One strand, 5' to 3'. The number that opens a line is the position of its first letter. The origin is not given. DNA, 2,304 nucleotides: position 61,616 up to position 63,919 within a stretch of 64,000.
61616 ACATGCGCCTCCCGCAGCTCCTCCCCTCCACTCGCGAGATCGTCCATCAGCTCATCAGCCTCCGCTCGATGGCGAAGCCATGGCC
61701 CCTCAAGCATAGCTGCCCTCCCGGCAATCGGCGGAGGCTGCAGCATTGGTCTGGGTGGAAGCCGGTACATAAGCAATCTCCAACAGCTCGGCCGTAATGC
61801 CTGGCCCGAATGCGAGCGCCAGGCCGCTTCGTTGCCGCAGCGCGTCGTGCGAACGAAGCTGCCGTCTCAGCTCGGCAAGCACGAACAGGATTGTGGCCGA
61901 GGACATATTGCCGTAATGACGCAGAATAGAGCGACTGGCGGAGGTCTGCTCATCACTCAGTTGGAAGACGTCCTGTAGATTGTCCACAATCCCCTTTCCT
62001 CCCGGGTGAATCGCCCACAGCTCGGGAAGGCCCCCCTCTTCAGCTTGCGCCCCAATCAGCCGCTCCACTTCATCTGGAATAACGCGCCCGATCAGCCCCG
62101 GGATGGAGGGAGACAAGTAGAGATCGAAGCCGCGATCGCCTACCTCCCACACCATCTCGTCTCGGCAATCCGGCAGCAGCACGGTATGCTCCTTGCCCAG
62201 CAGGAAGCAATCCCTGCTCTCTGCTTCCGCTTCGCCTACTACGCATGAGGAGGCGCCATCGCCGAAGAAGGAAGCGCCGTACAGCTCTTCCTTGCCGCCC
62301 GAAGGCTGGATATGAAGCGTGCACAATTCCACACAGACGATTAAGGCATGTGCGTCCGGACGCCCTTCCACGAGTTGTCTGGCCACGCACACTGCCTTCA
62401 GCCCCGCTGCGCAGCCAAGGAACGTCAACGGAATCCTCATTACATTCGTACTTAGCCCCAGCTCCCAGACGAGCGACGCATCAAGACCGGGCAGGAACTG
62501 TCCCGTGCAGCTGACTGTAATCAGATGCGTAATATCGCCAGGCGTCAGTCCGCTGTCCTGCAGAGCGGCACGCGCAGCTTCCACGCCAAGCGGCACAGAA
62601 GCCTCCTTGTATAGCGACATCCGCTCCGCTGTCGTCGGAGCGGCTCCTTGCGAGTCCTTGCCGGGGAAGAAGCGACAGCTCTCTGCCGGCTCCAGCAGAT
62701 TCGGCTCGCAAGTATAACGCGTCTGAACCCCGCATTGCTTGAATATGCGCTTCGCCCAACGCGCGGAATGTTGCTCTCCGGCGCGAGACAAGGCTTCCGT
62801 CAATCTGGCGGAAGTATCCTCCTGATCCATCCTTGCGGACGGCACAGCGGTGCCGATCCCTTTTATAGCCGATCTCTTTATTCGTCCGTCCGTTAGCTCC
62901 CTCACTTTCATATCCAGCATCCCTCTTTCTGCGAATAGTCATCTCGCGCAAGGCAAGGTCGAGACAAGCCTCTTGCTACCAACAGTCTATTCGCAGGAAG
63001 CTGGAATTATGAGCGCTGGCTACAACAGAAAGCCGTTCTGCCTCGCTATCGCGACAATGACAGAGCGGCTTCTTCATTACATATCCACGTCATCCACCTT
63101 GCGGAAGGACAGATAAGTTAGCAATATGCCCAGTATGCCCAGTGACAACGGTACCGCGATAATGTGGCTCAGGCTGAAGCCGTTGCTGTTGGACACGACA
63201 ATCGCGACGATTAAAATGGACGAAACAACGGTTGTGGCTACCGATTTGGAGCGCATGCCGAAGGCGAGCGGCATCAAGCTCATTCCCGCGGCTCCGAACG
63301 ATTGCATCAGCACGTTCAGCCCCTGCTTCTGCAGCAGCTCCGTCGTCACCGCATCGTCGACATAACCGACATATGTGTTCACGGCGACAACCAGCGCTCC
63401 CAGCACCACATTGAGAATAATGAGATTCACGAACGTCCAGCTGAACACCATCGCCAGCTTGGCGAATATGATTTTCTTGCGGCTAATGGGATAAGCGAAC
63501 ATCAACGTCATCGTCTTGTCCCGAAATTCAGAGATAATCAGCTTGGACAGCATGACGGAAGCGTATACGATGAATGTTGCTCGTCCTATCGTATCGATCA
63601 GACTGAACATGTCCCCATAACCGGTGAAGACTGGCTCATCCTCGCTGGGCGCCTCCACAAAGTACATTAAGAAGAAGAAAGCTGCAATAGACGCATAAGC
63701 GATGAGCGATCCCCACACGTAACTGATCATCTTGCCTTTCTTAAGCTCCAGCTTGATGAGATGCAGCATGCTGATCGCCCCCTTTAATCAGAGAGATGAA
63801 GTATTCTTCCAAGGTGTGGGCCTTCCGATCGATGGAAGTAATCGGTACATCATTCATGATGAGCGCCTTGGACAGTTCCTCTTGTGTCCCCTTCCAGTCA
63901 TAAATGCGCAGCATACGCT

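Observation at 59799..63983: srsABC-like phenolic-lipid operon (type III PKS, methyltransferase, flavoprotein) preceded by an ABC-2 exporter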

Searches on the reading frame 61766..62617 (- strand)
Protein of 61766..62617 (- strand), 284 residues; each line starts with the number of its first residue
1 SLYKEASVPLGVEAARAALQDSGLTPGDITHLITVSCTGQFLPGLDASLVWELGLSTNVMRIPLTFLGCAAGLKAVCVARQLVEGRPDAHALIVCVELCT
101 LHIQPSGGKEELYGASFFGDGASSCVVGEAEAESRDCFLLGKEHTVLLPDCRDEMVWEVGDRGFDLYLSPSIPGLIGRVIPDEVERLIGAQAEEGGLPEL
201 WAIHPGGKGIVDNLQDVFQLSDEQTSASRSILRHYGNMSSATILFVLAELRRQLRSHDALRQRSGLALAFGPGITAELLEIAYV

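Call 31: search_solved_structures(query=window:61766-62617:-, max_evalue=1e-20, show_alignments=5)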
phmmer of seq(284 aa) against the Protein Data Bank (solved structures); distinct sequences matched with E-value up to 1e-20: 94 (the best 60 are shown).
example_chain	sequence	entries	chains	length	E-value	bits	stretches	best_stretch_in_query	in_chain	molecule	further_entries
1ted_A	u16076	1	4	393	4.2e-41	144.4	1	2-278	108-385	pks18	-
4jao_D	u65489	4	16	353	7.3e-41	143.7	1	3-279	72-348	Alpha-pyrone synthesis polyketide synthase-like Pks11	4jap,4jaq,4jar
3oit_A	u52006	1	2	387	4.4e-40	141.1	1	7-279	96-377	Os07g0271500 protein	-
3ale_A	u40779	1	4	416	4.6e-40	141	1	7-279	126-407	Os07g0271500 protein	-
7vey_A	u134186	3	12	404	5.9e-40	140.7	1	9-279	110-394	chalcone synthases | chalcone synthases 1 | chalcone synthase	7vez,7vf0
2h84_A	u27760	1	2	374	9e-40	140.1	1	4-277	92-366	Steely1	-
1tee_A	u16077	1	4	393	1.3e-39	139.6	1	2-278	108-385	pks18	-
4jat_A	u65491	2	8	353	1.6e-39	139.2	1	3-279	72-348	Alpha-pyrone synthesis polyketide synthase-like Pks11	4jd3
6dx8_A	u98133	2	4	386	2.3e-39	138.7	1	10-280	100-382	Chalcone synthase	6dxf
6dxc_A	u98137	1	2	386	4.5e-39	137.8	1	10-280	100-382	Chalcone synthase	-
4b0n_A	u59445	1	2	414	1.2e-38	136.4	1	3-279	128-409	POLYKETIDE SYNTHASE III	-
1ee0_A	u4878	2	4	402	2.1e-38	135.6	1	9-279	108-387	2-PYRONE SYNTHASE | PYRONE SYNTHASE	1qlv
7ffc_A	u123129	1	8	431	5.9e-38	134.1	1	7-279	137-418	Type III polyketide synthase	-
7cbf_A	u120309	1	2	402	6.6e-38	134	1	7-279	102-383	2,4,6-trihydroxybenzophenone synthase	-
7cb3_A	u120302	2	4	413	1.4e-37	132.9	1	2-278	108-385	Chalcone/stilbene synthase | Chalcone synthase-like protein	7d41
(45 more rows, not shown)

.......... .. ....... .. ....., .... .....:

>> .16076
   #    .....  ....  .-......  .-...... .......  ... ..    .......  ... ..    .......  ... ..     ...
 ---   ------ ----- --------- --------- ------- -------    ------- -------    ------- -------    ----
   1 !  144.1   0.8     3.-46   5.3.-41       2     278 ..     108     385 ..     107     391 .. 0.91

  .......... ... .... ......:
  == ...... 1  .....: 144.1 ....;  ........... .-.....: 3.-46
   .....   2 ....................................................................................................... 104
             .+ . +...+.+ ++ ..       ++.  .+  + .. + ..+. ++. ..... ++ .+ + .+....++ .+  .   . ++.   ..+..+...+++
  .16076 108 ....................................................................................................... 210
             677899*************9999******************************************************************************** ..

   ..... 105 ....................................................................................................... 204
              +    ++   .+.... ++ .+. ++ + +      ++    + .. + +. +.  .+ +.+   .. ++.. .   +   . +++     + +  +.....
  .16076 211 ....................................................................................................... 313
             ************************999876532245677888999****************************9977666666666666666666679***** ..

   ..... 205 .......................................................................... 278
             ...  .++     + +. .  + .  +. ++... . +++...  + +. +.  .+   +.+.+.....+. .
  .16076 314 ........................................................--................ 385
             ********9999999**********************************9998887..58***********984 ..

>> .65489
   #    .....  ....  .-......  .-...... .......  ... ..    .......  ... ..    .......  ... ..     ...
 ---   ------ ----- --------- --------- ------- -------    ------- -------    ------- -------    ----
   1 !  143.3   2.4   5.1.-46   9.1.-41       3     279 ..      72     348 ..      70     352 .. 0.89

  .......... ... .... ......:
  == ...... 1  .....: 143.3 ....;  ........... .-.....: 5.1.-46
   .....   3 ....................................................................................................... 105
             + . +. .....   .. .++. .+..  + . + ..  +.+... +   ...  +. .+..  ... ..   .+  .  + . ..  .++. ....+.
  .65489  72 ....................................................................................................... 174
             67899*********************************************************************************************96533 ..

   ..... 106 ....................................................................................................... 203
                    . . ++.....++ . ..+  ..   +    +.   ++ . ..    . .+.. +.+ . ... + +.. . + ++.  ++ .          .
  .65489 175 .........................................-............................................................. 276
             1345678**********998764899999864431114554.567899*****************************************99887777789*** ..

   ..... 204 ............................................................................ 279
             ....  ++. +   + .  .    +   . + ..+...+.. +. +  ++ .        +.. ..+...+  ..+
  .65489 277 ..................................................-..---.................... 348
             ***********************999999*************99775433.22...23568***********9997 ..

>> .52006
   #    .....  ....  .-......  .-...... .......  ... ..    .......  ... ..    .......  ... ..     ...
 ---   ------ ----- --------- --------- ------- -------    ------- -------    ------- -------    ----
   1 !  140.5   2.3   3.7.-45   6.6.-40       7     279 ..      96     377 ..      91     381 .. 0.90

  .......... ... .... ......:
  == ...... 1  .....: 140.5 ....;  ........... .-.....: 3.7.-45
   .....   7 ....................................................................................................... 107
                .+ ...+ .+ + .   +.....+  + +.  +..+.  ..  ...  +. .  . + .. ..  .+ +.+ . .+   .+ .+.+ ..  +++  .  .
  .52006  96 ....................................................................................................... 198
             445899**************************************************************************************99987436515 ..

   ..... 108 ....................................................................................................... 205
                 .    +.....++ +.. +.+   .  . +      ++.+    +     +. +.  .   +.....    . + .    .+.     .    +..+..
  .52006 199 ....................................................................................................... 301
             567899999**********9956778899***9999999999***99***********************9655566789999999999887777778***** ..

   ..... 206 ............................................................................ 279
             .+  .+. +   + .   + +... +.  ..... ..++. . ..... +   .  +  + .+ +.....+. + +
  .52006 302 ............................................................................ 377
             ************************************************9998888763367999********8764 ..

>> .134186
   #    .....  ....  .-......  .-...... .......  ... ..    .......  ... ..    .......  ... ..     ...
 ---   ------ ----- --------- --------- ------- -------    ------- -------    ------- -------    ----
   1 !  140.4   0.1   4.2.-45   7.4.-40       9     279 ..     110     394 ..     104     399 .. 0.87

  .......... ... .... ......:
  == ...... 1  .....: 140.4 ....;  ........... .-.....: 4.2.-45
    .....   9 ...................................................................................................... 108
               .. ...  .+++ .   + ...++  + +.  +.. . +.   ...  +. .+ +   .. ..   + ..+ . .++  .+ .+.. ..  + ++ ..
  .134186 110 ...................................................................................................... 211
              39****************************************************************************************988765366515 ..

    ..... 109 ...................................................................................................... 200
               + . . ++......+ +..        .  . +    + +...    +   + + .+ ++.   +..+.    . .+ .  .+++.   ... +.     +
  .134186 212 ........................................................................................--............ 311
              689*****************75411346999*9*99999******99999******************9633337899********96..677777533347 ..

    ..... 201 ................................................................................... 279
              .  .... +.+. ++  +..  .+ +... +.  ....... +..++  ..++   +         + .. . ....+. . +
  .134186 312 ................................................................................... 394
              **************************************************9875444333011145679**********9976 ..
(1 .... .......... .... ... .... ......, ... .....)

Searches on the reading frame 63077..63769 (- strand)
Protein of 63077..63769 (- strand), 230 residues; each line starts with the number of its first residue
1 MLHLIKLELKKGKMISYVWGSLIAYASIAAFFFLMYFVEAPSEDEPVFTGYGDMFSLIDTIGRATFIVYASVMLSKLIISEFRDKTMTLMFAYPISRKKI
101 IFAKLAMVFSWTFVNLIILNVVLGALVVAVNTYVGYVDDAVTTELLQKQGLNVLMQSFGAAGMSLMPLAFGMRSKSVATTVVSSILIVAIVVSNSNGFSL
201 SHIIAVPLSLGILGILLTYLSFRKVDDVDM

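Call 3: search_protein_families(library=pfam, proteins=[window:63077-63769:-], max_evalue=0.01)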
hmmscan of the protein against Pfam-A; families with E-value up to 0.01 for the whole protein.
window:63077-63769:- (230 aa): 1 family
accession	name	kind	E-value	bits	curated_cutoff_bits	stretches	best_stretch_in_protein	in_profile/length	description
PF12730.13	ABC2_membrane_4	-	2.4e-09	37.9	27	1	4-187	1-176/179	ABC-2 family transporter protein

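Call 4: search_protein_families(library=ncbifam, proteins=[window:63077-63769:-], max_evalue=0.01)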
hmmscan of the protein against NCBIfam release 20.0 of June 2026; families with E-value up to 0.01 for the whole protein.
window:63077-63769:- (230 aa): 0 families
